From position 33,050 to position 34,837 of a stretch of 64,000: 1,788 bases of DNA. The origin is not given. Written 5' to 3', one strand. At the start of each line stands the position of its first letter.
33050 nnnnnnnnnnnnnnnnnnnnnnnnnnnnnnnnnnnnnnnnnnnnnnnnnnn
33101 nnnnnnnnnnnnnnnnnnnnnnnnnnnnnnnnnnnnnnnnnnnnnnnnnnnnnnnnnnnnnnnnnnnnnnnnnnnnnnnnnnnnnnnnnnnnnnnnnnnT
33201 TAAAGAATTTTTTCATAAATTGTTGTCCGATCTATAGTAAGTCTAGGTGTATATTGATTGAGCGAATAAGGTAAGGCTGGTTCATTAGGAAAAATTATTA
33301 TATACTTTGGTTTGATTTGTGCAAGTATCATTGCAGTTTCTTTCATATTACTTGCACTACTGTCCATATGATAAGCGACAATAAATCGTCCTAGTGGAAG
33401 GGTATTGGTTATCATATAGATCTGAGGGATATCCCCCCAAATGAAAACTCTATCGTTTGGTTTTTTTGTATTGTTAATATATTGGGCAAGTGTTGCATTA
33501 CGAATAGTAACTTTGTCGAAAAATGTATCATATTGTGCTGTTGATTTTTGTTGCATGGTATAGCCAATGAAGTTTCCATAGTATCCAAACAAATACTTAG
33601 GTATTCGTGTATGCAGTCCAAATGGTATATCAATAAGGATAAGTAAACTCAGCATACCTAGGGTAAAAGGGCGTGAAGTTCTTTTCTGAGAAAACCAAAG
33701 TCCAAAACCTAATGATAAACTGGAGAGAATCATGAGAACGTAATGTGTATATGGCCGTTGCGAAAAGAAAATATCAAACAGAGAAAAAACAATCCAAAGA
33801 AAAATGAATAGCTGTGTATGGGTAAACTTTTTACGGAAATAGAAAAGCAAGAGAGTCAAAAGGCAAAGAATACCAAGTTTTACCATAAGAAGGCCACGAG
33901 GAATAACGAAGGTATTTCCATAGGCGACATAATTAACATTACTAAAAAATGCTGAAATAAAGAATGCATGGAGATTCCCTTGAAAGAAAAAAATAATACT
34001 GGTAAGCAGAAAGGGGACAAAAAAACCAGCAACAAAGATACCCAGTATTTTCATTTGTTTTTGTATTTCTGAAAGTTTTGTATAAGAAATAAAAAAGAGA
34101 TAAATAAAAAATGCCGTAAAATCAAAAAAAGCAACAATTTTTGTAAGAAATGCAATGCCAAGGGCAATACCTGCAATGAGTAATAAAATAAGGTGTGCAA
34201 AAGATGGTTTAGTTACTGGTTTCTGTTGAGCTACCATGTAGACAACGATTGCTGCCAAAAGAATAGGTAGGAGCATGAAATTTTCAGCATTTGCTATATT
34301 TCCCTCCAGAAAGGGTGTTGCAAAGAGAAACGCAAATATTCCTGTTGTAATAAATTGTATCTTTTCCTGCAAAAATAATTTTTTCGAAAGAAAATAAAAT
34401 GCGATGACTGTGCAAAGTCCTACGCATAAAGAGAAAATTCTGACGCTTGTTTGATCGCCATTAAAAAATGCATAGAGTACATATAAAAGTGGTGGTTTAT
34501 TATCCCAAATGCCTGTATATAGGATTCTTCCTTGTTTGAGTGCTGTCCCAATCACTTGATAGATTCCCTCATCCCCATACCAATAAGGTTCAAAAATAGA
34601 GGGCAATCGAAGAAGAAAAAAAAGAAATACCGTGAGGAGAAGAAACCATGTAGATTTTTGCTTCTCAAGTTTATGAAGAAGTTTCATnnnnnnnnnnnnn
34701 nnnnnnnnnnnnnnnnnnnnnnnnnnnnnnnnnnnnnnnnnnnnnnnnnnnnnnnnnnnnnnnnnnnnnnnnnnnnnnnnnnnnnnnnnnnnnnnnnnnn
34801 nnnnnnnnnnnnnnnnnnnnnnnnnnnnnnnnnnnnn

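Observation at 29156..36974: Tightly overlapping envelope-glycan operon combining a UbiA-type prenyl-phosphate sugar synthase, a MraY/WecA-like initiating transferase, an ArnT/PMT-like GT-C and a processive QxxRW GT2.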

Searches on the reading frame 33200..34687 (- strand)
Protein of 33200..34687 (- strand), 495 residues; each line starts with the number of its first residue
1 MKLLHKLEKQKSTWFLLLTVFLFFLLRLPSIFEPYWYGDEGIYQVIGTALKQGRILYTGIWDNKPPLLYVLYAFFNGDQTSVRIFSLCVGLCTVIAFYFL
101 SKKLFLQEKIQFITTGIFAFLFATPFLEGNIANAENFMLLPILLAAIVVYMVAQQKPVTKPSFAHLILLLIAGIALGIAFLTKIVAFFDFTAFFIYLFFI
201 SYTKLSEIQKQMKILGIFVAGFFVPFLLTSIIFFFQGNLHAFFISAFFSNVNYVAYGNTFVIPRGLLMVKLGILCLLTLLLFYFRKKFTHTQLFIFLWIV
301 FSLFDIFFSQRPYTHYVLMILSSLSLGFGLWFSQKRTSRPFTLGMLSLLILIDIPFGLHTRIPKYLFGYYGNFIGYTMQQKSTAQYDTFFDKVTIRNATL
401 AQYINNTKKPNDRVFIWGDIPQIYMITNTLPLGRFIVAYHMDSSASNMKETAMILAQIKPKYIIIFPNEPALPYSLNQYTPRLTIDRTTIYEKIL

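Call 3: search_protein_families(library=pfam, proteins=[window:33200-34687:-], max_evalue=0.01)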
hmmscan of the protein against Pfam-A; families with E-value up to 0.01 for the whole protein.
window:33200-34687:- (495 aa): 2 families
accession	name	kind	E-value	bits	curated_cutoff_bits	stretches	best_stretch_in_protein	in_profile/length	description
PF02366.24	PMT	-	3.5e-10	40.3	22.7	1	72-241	75-241/245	Dolichyl-phosphate-mannose-protein mannosyltransferase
PF13231.12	PMT_2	-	1.8e-06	28.7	26.1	1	71-226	13-157/160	Dolichyl-phosphate-mannose-protein mannosyltransferase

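Call 4: search_protein_families(library=ncbifam, proteins=[window:33200-34687:-], max_evalue=0.01)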
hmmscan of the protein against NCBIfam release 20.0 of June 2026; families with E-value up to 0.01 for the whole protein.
window:33200-34687:- (495 aa): 0 families

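Call 7: search_solved_structures(query=window:33200-34687:-, max_evalue=1, show_alignments=2)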
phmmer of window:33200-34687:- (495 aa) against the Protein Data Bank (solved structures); distinct sequences matched with E-value up to 1: 0.

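Call 39: find_homologous_proteins(query=window:33200-34687:-, max_evalue=0.001)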
Query window:33200-34687:- (495 aa): 1778 proteins with E <= 0.001 among 8000 candidates; the best 120 are listed.
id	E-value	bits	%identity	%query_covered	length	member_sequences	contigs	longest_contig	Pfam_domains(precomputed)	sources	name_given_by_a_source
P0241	0.0e+0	1087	100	100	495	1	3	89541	PF02366.25,PF13231.13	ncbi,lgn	-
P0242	1.0e-176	607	59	100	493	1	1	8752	PF02366.25,PF13231.13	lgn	-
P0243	2.4e-168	579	56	100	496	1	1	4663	PF02366.25,PF27757.1,PF13231.13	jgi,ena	-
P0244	2.1e-164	567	56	100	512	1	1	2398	-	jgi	jgi:hypothetical protein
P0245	7.2e-151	522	51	100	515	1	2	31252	PF13231.13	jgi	-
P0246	6.7e-145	502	51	100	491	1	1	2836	PF13231.13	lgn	-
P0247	4.5e-144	499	50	100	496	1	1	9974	PF13231.13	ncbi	-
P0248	1.2e-143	498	50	100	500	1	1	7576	PF13231.13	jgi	jgi:4-amino-4-deoxy-L-arabinose transferase-like glycosyltransferase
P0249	4.8e-142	493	47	100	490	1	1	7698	PF02366.25,PF13231.13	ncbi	ncbi:MAG: phospholipid carrier-dependent glycosyltransferase [Candidatus Levyibacteriota bacterium]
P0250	4.9e-141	489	50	100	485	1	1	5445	PF13231.13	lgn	-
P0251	4.6e-140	486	49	100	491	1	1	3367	PF02366.25,PF13231.13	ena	-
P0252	1.2e-139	485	49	99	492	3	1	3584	PF27757.1,PF13231.13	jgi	-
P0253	1.4e-138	481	47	100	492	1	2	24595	PF02366.25,PF13231.13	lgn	-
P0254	1.8e-138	481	50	99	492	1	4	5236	PF27757.1,PF13231.13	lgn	-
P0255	2.2e-138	481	48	100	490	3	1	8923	PF02366.25,PF13231.13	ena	-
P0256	1.2e-137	478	48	99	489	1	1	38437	PF02366.25,PF13231.13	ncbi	-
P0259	7.7e-137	476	49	100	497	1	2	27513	PF13231.13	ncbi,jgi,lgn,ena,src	-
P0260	1.1e-135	472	50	97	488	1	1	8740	PF13231.13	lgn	-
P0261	1.1e-135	472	48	99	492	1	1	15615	PF13231.13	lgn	-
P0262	1.3e-135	472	47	100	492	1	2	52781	PF13231.13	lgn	-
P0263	4.7e-135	470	47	100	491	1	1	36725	PF02366.25,PF13231.13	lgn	-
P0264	5.2e-135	470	49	100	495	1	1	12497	PF27757.1,PF13231.13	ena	-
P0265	6.6e-135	469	49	100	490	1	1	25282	PF13231.13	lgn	-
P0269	4.3e-133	463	47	100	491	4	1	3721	PF13231.13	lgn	-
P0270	5.1e-133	463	48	99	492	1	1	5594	PF13231.13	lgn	-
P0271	9.9e-133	462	49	100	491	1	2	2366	PF13231.13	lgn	-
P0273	4.2e-132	460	47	100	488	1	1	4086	PF27757.1,PF13231.13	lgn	-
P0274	4.5e-132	460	47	100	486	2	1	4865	PF02366.25,PF27757.1,PF13231.13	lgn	-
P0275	5.1e-132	460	47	100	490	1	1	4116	PF13231.13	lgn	-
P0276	5.4e-132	460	48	100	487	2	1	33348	PF13231.13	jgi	-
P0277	5.9e-132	459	47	100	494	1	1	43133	PF13231.13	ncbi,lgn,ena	-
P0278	1.0e-131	459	47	100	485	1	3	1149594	PF02366.25,PF13231.13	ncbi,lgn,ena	-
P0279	1.1e-131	459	46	100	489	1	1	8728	PF27757.1,PF13231.13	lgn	-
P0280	2.4e-131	457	46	100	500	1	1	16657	PF02366.25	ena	-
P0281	3.3e-131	457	49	99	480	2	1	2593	PF13231.13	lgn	-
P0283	5.9e-131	456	46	100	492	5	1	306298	PF04143.20,PF13231.13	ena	-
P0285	7.0e-131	456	48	100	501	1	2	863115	PF02366.25,PF27757.1,PF13231.13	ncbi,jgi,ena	-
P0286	8.7e-131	456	49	99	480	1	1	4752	PF13231.13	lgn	-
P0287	1.1e-130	455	46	100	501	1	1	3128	PF02366.25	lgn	-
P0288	1.2e-130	455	46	98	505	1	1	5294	PF13231.13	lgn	-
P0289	1.6e-130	455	47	100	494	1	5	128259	PF02366.25,PF27757.1,PF13231.13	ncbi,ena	-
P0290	1.7e-130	455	47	100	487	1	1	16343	PF02366.25,PF27757.1,PF13231.13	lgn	-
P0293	5.0e-130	453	46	100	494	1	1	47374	PF02366.25,PF27757.1,PF13231.13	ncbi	-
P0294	6.6e-130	453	47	100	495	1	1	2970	PF27757.1,PF13231.13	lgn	-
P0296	7.4e-130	453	47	100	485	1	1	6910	PF27757.1,PF13231.13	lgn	-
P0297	7.4e-130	453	48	100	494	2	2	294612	PF02366.25,PF27757.1,PF13231.13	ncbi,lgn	-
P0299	1.3e-129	452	48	100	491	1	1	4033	PF27757.1,PF13231.13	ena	-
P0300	1.3e-129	452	47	100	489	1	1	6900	PF27757.1,PF13231.13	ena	-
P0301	1.8e-129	451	45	99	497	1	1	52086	PF13231.13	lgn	-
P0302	2.2e-129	451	47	100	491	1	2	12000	PF27757.1,PF13231.13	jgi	jgi:4-amino-4-deoxy-L-arabinose transferase-like glycosyltransferase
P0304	2.6e-129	451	47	100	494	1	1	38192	PF02366.25,PF27757.1,PF13231.13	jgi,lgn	jgi:hypothetical protein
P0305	2.7e-129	451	46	100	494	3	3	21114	PF02366.25,PF27757.1,PF13231.13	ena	-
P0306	3.0e-129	451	47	100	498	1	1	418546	PF13231.13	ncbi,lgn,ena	-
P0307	3.2e-129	450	46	100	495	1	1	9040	PF13231.13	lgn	-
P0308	4.0e-129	450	47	100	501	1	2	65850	PF13231.13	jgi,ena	-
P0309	4.4e-129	450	45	100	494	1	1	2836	PF02366.25,PF27757.1,PF13231.13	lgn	-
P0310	4.8e-129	450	48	100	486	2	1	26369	PF02366.25,PF13231.13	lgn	-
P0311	5.4e-129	450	47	100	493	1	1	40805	PF27757.1,PF13231.13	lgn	-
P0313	6.4e-129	449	47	100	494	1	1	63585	PF02366.25,PF27757.1,PF13231.13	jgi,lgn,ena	-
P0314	1.9e-128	448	47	100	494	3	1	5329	PF02366.25,PF13231.13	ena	-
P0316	3.2e-128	447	45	100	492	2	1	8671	PF02366.25,PF13231.13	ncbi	ncbi:MAG TPA: phospholipid carrier-dependent glycosyltransferase [Patescibacteria group bacterium]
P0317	3.6e-128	447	44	100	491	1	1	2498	PF02366.25,PF13231.13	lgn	-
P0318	4.7e-128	447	46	100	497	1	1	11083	PF13231.13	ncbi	-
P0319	5.3e-128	446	47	100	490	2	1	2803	PF02366.25,PF13231.13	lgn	-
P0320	5.4e-128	446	46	93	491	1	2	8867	PF02366.25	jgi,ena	-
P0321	5.6e-128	446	47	100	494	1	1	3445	PF02366.25,PF27757.1,PF13231.13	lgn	-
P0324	6.6e-128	446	46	100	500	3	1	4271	PF02366.25,PF13231.13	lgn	-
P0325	8.3e-128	446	45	100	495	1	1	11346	PF27757.1,PF13231.13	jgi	jgi:4-amino-4-deoxy-L-arabinose transferase-like glycosyltransferase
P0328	1.3e-127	445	48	100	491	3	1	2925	PF27757.1,PF13231.13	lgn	-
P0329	1.5e-127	445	47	100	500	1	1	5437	PF02366.25,PF13231.13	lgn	-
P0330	1.7e-127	445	46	100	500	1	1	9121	PF02366.25,PF27757.1,PF13231.13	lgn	-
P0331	2.1e-127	444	48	100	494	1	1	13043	PF02366.25,PF27757.1,PF13231.13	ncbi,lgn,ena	-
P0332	2.2e-127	444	47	100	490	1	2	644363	PF27757.1,PF13231.13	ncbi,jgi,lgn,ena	-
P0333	2.3e-127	444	45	100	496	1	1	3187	PF13231.13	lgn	-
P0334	2.4e-127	444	45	100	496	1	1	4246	PF13231.13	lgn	-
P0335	2.6e-127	444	45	100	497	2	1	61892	PF27757.1,PF13231.13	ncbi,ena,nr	ncbi:MAG TPA: glycosyltransferase family 39 protein [Patescibacteria group bacterium]|nr:glycosyltra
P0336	2.9e-127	444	46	99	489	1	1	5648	PF02366.25,PF13231.13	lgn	-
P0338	3.0e-127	444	49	99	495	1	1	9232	PF13231.13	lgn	-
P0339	3.2e-127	444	48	100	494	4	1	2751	PF02366.25,PF27757.1,PF13231.13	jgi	jgi:4-amino-4-deoxy-L-arabinose transferase-like glycosyltransferase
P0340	3.2e-127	444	46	100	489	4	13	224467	PF13231.13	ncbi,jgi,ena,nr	ncbi:MAG: hypothetical protein A2958_00860 [Candidatus Levybacteria bacterium RIFCSPLOWO2_01_FULL_38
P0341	3.4e-127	444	46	100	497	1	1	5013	PF27757.1,PF13231.13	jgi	jgi:4-amino-4-deoxy-L-arabinose transferase-like glycosyltransferase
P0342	3.8e-127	444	48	99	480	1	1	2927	PF13231.13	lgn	-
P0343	3.8e-127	444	47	99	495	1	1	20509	PF02366.25,PF13231.13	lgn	-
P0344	4.1e-127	443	46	100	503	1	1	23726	PF13231.13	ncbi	-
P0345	4.3e-127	443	46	99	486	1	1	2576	PF02366.25,PF13231.13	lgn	-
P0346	5.1e-127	443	45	99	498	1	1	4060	PF13231.13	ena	-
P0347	5.9e-127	443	46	100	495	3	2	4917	PF27757.1,PF13231.13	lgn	-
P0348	7.3e-127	443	46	100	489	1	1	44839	PF02366.25,PF27757.1,PF13231.13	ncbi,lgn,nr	ncbi:MAG: glycosyltransferase family 39 protein [Patescibacteria group bacterium]|nr:glycosyltransfe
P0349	8.5e-127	442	46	99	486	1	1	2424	PF27757.1,PF13231.13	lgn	-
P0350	9.0e-127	442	46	100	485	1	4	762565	PF02366.25,PF27757.1,PF13231.13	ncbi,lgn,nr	ncbi:MAG: glycosyltransferase family 39 protein [Candidatus Levyibacteriota bacterium]|nr:MAG: glyco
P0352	1.1e-126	442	46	99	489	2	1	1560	PF27757.1,PF13231.13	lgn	-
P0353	1.3e-126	442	46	100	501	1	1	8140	PF02366.25,PF27757.1,PF13231.13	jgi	-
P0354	1.4e-126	442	47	99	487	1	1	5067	PF13231.13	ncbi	-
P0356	1.8e-126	441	45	100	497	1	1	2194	PF27757.1,PF13231.13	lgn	-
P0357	2.2e-126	441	45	99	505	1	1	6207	PF13231.13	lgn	-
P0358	2.5e-126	441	48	100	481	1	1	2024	PF13231.13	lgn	-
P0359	2.9e-126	441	46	100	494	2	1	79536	PF02366.25,PF27757.1,PF13231.13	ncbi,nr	ncbi:MAG: glycosyltransferase family 39 protein [Patescibacteria group bacterium]|nr:glycosyltransfe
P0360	2.9e-126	441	46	100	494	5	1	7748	PF02366.25,PF13231.13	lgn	-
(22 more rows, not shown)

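Call 55: predict_structure(alignment_id=A3)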
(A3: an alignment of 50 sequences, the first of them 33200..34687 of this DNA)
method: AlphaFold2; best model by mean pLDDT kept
length: 495 residues; sequences in the alignment: 50
mean_pLDDT: 89.0   pTM: 0.90
mean pLDDT of the five models: 89.0, 88.3, 87.6, 84.7, 84.3
residues with pLDDT >= 90: 300; 70-90: 154; 50-70: 40; < 50: 1
segments of 3 or more residues with pLDDT < 50: none
pLDDT, mean of each block of 10 residues (from residue 1): 88 96 91 74 91 90 89 90 91 98 97 97 74 77 98 80 93 97 92 97 88 94 97 93 83 59 65 95 95 97 83 73 95 76 87 82 84 94 89 87 94 94 91 93 93 96 94 94 95 92
secondary structure, 60 per line:
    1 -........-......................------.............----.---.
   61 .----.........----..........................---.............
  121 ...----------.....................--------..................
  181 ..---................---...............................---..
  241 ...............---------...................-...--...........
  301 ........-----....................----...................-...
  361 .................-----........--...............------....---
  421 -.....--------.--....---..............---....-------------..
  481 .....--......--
elements in order: H2-9 H11-32 H39-51 H66-74 H79-104 H108-123 H134-154 H163-182 H186-201 H205-235 H239-255 H265-283 H290-308 H314-333 H338-356 H358-377 H383-390 H393-407 E414-417 H422-426 H438-441 H445-458 E462-465 E479-485 E488-493

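Call 58: fold_search(model_id=the predicted structure, library=pdb)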
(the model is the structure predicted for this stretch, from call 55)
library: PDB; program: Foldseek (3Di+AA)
matches with E <= 10: 427; with E <= 0.001: 13
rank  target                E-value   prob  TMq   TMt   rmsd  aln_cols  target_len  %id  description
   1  8b6l_I                5.2e-06  1.00  0.46  0.35  13.2       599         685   14  Subtomogram average of the human Sec61-TRAP-OSTA-translocon (released 2022-12-07)
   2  5gmy_A                5.9e-06  1.00  0.43  0.28  12.9       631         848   12  Crystal structure of the Archaeoglobus fulgidus oligosaccharyltransferase (O29867_ARCFU) tethered with an acceptor pep (released 2017-02-01)
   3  5f15                  7.0e-06  1.00  0.50  0.47  11.4       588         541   12  Crystal Structure of ArnT from Cupriavidus metallidurans bound to Undecaprenyl phosphate (released 2016-02-17)
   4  7e9s_A                1.1e-05  1.00  0.43  0.28  13.4       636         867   13  Archaeal oligosaccharyltransferase AglB from Archaeoglobus fulgidus in complex with an inhibitory peptide and a dolich (released 2021-09-08)
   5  8age_A                2.7e-05  1.00  0.51  0.41  11.1       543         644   12  Structure of yeast oligosaccharylransferase complex with acceptor peptide bound (released 2022-12-07)
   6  8agb_A                3.9e-05  1.00  0.49  0.39  11.4       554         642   12  Structure of yeast oligosaccharylransferase complex with lipid-linked oligosaccharide bound (released 2022-12-07)
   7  3wak                  5.0e-05  1.00  0.42  0.27  15.0       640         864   12  Crystal structure of the Archaeoglobus fulgidus oligosaccharyltransferase (O29867_ARCFU) in the apo form (released 2013-10-30)
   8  6ftg_5                6.7e-05  1.00  0.50  0.40  14.1       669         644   11  Subtomogram average of OST-containing ribosome-translocon complexes from canine rough microsomal membranes (released 2018-03-21)
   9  5ezm                  8.6e-05  1.00  0.54  0.50  11.0       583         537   13  Crystal Structure of ArnT from Cupriavidus metallidurans in the apo state (released 2016-02-17)
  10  6s7t_A                1.2e-04  1.00  0.46  0.35  11.6       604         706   12  Cryo-EM structure of human oligosaccharyltransferase complex OST-B (released 2019-12-18)
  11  6c26_A                4.8e-04  1.00  0.49  0.39  12.8       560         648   12  The Cryo-EM structure of a eukaryotic oligosaccharyl transferase complex (released 2018-01-31)
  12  7zlg_A                7.5e-04  1.00  0.51  0.40  10.4       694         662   11  Cryo-EM structure of C-mannosyltransferase CeDPY19, in complex with acceptor peptide and bound to CMT2-Fab and anti-Fa (released 2023-01-11)
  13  9i5k_A                8.5e-04  1.00  0.44  0.44   8.7       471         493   14  Structure of the Chaetomium thermophilum Pmt4 homodimer (C2 symmetry) (released 2025-12-24)
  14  9e6i_B                1.1e-03  1.00  0.38  0.27   4.7       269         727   16  Cryo-EM structure of Saccharomyces cerevisiae Pmt4-Ccw5 complex (released 2025-10-15)
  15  9e61_B                1.1e-03  1.00  0.38  0.26   4.7       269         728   16  Cryo-EM structure of Saccharomyces cerevisiae Pmt4 apo form (released 2025-10-15)
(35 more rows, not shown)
